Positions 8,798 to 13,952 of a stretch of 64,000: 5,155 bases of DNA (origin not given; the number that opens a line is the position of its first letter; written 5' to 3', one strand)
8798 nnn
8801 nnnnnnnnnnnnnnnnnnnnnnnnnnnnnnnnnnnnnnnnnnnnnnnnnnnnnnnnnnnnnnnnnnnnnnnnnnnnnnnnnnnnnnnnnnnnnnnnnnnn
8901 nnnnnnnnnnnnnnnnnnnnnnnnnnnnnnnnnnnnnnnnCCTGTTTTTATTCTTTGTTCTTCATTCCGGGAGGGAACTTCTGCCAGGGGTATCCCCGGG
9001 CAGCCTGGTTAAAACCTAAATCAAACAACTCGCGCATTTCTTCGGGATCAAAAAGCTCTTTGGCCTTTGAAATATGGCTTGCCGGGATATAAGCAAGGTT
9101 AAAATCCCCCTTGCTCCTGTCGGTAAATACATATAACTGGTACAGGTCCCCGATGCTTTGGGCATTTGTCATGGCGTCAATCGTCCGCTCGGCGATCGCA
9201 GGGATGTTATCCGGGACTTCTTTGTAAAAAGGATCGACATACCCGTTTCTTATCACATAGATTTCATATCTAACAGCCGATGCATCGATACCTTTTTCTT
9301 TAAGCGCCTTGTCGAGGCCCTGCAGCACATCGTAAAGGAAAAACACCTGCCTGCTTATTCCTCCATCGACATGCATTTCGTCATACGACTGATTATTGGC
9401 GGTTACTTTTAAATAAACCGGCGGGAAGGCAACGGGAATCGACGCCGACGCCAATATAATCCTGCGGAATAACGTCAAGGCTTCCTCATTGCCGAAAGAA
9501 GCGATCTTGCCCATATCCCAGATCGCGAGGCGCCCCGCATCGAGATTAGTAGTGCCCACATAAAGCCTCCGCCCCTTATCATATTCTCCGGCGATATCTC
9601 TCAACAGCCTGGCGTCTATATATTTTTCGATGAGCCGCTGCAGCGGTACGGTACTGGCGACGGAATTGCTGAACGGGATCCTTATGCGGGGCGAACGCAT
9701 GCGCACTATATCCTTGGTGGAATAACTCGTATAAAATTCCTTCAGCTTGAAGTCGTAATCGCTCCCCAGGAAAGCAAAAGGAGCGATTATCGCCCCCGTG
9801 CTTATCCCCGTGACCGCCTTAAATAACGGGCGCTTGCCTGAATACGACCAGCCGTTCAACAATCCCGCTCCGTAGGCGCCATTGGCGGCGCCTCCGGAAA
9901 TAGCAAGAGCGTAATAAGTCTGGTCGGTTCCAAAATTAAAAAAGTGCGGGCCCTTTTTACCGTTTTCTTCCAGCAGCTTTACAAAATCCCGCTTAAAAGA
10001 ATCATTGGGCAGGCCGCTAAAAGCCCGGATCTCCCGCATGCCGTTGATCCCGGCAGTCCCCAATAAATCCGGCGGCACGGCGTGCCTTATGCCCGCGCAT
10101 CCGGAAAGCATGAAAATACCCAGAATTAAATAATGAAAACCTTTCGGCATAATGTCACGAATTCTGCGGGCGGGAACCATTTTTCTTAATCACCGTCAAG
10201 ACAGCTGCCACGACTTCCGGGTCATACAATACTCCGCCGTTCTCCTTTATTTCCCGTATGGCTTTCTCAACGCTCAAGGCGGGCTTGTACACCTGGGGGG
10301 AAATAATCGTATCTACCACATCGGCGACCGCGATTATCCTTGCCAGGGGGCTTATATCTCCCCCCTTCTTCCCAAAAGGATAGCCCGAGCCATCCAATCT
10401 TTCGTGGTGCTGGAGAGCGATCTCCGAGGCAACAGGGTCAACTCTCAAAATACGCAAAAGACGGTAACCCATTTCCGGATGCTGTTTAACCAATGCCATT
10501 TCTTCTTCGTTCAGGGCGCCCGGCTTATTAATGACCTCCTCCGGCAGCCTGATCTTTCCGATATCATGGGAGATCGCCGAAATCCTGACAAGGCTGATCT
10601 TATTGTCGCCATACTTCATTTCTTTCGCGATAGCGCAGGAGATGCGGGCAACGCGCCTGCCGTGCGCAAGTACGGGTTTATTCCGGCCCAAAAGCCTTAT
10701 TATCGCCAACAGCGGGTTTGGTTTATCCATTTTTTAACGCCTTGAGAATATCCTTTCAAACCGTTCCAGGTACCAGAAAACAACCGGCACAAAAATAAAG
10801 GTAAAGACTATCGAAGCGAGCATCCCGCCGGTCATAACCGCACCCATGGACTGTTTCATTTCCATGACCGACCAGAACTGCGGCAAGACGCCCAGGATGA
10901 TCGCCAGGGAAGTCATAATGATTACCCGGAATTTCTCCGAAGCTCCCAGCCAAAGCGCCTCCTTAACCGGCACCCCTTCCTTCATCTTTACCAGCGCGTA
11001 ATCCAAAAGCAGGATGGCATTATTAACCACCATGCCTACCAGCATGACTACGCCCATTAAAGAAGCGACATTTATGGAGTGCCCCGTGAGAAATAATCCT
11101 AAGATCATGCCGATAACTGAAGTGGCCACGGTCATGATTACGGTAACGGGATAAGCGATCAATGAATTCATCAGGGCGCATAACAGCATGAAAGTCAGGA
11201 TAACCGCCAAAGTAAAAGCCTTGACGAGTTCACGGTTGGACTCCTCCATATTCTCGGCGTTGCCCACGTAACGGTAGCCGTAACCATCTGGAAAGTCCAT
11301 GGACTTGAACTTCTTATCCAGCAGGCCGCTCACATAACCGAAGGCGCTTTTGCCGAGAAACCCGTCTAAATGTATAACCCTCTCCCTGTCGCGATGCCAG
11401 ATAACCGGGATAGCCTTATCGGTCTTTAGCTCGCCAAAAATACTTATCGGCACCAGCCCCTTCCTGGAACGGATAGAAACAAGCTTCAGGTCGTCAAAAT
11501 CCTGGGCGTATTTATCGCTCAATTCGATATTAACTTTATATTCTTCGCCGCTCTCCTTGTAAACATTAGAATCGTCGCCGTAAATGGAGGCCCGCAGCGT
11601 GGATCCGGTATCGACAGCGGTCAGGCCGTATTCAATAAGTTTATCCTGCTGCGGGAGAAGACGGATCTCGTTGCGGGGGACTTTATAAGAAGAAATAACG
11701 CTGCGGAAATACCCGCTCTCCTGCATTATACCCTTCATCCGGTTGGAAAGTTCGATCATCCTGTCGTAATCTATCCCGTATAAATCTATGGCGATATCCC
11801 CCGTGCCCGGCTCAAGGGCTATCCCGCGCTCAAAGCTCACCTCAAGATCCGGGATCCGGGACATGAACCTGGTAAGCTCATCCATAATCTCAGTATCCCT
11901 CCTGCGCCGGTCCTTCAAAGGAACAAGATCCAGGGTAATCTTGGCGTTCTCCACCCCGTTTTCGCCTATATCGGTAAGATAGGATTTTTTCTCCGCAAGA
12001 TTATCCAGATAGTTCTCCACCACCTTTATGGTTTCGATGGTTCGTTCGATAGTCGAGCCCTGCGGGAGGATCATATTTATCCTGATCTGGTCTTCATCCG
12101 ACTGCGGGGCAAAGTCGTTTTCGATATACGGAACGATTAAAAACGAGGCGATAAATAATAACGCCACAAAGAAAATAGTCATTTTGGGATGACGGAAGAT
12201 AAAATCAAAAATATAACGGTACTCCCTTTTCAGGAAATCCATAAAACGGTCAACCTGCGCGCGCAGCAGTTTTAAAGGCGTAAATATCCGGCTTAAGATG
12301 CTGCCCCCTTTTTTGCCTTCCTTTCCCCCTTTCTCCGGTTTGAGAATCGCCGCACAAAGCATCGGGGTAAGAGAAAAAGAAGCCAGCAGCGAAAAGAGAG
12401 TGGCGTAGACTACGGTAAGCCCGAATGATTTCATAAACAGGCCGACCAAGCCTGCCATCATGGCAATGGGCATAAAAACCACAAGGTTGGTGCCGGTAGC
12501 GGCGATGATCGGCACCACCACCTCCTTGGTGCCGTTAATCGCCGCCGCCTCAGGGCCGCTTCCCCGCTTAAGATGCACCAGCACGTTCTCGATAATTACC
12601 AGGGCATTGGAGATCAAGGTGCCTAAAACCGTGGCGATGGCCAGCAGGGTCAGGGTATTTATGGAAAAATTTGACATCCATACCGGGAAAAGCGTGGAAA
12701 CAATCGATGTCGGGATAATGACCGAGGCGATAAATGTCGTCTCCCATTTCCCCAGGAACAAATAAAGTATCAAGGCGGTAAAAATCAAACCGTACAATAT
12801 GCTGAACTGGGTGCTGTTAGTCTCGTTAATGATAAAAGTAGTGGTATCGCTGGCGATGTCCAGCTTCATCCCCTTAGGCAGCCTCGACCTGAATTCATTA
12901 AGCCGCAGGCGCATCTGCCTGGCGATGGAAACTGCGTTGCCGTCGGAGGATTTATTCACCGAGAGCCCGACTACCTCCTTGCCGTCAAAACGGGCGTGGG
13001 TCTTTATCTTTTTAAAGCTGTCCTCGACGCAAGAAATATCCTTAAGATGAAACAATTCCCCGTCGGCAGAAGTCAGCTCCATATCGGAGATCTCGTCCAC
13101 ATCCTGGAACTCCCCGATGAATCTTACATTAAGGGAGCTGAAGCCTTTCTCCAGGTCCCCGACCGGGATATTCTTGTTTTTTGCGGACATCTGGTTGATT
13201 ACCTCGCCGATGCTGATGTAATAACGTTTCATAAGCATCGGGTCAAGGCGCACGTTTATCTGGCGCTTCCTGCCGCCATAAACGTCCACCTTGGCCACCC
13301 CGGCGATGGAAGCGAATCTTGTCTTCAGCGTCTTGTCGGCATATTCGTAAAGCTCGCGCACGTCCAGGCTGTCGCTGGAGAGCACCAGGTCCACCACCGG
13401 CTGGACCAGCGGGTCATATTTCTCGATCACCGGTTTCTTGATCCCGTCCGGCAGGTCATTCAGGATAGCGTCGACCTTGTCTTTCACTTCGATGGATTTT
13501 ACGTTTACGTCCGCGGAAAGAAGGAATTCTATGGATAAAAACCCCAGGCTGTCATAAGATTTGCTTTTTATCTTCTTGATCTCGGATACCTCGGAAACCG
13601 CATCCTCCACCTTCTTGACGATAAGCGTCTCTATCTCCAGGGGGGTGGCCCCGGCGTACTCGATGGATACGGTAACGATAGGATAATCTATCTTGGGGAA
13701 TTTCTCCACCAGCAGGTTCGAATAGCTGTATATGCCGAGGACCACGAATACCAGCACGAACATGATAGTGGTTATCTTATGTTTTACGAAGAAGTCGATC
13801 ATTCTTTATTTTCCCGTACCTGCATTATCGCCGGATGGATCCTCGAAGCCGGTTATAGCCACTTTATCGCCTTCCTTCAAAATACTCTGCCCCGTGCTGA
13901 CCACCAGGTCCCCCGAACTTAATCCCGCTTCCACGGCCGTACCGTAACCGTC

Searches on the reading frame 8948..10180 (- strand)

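Call 84: search_protein_families(library=pfam, proteins=[window:8948-10180:-], max_evalue=0.00001)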
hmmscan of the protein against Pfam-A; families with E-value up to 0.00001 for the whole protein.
window:8948-10180:- (410 aa): 1 family
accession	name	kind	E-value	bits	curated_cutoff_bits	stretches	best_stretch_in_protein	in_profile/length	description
PF01734.28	Patatin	-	3.5e-21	76.7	27.7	1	92-279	1-185/191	Patatin-like phospholipase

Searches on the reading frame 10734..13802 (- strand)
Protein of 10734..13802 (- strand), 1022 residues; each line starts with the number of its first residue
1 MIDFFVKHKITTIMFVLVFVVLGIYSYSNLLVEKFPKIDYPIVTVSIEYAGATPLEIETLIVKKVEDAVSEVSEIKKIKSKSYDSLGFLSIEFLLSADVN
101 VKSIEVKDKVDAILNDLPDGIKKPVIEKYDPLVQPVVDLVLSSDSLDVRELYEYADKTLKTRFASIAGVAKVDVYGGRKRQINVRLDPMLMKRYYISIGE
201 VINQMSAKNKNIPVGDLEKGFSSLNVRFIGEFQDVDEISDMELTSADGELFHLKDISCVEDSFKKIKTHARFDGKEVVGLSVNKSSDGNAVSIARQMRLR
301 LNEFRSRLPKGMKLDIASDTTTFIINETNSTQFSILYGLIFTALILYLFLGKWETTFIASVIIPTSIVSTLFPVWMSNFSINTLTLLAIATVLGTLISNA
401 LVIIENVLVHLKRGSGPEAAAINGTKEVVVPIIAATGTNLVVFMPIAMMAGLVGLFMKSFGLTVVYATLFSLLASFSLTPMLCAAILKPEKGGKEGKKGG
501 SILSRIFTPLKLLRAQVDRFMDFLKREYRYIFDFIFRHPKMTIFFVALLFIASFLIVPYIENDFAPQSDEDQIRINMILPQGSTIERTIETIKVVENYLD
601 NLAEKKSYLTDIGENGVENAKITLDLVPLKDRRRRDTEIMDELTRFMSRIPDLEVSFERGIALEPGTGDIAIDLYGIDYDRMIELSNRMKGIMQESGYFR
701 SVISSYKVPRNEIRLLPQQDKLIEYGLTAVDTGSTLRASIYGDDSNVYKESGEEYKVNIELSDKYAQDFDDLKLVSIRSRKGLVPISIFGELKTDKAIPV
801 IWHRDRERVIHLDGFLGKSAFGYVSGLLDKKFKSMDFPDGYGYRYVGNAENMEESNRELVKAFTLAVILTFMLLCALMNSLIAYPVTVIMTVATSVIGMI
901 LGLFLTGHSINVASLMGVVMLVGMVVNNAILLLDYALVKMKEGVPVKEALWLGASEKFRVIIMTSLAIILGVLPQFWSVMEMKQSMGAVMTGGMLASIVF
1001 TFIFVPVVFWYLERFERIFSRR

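Call 84: search_protein_families(library=pfam, proteins=[window:10734-13802:-], max_evalue=0.00001)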
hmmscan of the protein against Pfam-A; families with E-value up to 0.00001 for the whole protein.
window:10734-13802:- (1022 aa): 1 family
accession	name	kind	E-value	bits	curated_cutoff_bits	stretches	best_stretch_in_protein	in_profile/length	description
PF00873.25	ACR_tran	-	2.7e-212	707.8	28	1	1-1011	1-1019/1021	AcrB/AcrD/AcrF family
